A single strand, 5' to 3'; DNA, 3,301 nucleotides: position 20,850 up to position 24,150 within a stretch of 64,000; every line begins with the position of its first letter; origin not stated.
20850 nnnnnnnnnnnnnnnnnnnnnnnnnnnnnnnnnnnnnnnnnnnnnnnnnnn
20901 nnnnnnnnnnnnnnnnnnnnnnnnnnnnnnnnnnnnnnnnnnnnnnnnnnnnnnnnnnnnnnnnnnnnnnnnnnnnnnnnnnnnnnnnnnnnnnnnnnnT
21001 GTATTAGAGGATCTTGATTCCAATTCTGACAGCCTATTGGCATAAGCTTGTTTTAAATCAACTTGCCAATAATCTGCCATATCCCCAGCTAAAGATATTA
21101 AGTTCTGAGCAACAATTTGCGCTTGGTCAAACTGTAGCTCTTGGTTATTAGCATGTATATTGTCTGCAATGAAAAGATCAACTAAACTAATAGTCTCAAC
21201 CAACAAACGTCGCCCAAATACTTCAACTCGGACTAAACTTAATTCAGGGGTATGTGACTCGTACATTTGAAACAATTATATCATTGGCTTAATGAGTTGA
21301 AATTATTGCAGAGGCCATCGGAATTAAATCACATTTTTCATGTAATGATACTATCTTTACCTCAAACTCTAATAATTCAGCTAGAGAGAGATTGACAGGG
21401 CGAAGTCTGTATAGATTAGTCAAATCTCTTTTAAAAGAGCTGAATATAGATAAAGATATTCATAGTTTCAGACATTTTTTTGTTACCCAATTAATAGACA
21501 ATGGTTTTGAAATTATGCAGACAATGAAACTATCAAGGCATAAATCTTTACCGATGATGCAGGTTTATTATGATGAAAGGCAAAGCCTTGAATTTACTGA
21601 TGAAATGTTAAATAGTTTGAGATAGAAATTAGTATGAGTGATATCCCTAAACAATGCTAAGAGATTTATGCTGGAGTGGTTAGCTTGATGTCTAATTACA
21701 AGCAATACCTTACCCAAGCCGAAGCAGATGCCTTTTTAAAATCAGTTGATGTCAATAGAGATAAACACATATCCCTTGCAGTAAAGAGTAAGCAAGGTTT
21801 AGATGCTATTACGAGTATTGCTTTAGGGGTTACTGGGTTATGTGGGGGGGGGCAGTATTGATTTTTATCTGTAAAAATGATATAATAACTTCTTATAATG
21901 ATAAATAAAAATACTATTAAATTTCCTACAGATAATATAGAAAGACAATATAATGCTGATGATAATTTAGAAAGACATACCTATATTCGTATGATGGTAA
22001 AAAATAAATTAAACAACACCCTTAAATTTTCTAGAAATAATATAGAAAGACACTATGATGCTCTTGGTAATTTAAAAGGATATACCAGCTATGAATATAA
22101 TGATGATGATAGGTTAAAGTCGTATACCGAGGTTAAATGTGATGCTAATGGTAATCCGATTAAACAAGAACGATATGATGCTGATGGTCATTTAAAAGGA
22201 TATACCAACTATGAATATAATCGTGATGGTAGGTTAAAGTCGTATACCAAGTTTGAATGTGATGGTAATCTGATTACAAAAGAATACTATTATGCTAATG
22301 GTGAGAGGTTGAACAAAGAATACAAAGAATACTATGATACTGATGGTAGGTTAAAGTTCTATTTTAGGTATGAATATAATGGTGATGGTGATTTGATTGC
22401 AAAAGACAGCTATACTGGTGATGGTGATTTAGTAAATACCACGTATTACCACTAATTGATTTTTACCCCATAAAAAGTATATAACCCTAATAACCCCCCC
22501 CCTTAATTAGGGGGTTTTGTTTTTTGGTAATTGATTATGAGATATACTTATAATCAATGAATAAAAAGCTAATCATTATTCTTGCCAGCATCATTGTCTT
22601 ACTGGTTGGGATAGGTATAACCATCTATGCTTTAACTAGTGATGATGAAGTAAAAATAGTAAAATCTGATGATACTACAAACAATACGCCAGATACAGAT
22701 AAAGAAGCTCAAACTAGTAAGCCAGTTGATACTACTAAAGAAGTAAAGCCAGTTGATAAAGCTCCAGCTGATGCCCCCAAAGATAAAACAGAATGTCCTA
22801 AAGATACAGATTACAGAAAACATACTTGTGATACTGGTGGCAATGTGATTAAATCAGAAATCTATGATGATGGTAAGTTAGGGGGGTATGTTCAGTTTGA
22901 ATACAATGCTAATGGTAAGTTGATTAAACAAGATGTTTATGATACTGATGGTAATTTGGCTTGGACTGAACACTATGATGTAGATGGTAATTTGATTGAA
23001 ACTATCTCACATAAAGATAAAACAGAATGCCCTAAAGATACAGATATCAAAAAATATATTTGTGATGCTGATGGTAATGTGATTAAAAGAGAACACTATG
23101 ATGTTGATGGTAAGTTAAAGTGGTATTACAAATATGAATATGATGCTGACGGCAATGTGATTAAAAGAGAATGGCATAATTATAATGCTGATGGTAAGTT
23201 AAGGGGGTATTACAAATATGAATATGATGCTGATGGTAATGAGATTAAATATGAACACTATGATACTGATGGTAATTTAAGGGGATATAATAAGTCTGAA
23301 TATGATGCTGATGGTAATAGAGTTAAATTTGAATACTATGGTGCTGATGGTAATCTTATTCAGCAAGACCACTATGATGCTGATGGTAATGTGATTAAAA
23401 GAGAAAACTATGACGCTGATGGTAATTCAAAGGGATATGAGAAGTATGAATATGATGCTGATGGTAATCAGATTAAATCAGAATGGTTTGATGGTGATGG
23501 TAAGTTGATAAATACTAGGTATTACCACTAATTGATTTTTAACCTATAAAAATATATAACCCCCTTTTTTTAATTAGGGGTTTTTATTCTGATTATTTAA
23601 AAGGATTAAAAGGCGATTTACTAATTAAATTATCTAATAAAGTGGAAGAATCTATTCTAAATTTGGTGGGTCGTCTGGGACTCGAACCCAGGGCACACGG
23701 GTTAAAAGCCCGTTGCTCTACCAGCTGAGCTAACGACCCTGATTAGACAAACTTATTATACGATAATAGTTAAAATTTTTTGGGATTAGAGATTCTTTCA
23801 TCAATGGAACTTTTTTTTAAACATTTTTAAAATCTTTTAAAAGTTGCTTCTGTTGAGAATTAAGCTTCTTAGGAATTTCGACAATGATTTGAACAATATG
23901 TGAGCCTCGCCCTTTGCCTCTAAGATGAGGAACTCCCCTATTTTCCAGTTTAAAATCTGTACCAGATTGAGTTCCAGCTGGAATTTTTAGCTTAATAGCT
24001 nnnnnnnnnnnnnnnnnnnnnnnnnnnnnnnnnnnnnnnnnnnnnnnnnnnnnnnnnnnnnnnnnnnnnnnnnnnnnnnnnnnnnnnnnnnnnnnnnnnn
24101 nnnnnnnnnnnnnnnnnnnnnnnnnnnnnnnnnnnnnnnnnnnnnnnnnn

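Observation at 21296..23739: Island 2: tRNA-Lys-adjacent degraded element carrying a promoter-equipped pair of YD-like repeat genes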

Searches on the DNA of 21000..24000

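Call 70: search_rna_families(source=window, start=21000, end=24000, threshold=evalue, max_evalue=1)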
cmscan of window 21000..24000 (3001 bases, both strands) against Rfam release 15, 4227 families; matches with E-value up to 1: 3.
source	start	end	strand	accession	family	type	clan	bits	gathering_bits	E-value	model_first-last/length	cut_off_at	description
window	23667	23739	-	RF00005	tRNA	Gene; tRNA;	CL00001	73.2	29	2e-15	1-71/71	no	tRNA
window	22484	22580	-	RF01859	Phe_leader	Cis-reg; leader;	-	25.3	55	0.3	1-125/125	no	Phenylalanine leader peptide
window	22322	22373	-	RF00184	PVX_3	Cis-reg;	-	22.2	42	0.091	1-54/54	no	Potato virus X cis-acting regulatory element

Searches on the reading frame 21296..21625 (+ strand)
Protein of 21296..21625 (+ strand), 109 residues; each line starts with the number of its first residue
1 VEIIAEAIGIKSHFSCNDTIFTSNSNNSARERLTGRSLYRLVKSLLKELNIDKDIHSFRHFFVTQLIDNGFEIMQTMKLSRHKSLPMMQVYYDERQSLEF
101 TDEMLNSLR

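Call 75: search_protein_families(library=phrogs, proteins=[window:21296-21625:+], max_evalue=0.01)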
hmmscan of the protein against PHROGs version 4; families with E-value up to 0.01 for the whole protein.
window:21296-21625:+ (109 aa): 5 families
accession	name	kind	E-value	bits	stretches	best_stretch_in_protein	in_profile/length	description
phrog_1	-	integration and excision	4.1e-12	47.2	1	2-98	348-437/611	integrase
phrog_216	-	integration and excision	6.6e-11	42.8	1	16-96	146-226/301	integrase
phrog_7685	-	integration and excision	3.4e-06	27.8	1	18-91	151-220/240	integrase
phrog_23271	-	unknown function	0.0011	19.8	1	56-98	12-54/67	-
phrog_7269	-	integration and excision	0.0036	18.2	1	37-92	12-67/89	integrase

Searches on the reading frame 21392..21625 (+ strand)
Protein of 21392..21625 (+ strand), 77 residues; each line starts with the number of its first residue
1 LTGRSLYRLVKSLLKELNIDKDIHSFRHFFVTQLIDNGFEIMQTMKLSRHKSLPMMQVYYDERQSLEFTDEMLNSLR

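Call 4: search_protein_families(library=pfam, proteins=[window:21392-21625:+], max_evalue=1)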
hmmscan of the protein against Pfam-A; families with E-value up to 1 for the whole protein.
window:21392-21625:+ (77 aa): 1 family
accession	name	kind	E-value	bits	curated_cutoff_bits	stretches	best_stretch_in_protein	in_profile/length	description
PF00589.27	Phage_integrase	-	2.8e-08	34.1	27.1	1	3-63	107-169/172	Phage integrase family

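Call 5: search_protein_families(library=ncbifam, proteins=[window:21392-21625:+], max_evalue=1)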
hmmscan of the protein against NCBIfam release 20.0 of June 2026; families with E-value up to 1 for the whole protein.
window:21392-21625:+ (77 aa): 6 families
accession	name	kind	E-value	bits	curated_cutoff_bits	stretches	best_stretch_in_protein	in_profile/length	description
NF040815.2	recomb_XerA_Arch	equivalog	1.4e-08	34.6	220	1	2-60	192-252/263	site-specific tyrosine recombinase/integron integrase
TIGR02225.1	recomb_XerD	equivalog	1.3e-05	24.7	329.6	1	3-61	213-273/290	site-specific tyrosine recombinase XerD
TIGR02224.1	recomb_XerC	equivalog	0.00017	21.1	335.15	1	2-59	215-274/295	tyrosine recombinase XerC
TIGR02249.1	integrase_gron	subfamily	0.00048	19.6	265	1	5-60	241-298/315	integron integrase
NF002331.0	PRK01287.1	subfamily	0.0048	15.9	371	1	6-59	253-309/365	site-specific tyrosine recombinase XerC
NF001399.0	PRK00283.1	subfamily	0.03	13.6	279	1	4-59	222-280/300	tyrosine recombinase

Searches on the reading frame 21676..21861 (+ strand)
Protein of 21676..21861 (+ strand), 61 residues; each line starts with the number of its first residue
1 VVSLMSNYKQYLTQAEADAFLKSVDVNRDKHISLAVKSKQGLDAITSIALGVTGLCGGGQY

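Call 4: search_protein_families(library=pfam, proteins=[window:21676-21861:+], max_evalue=1)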
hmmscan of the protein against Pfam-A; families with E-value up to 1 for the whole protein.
window:21676-21861:+ (61 aa): 1 family
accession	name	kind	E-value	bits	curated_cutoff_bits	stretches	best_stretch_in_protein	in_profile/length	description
PF13499.12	EF-hand_7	-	0.17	12.7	30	1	10-34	35-59/67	EF-hand domain pair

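Call 5: search_protein_families(library=ncbifam, proteins=[window:21676-21861:+], max_evalue=1)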
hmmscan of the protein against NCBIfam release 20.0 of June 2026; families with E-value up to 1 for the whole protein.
window:21676-21861:+ (61 aa): 0 families

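Call 75: search_protein_families(library=phrogs, proteins=[window:21676-21861:+], max_evalue=0.01)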
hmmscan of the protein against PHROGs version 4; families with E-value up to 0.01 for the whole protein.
window:21676-21861:+ (61 aa): 0 families
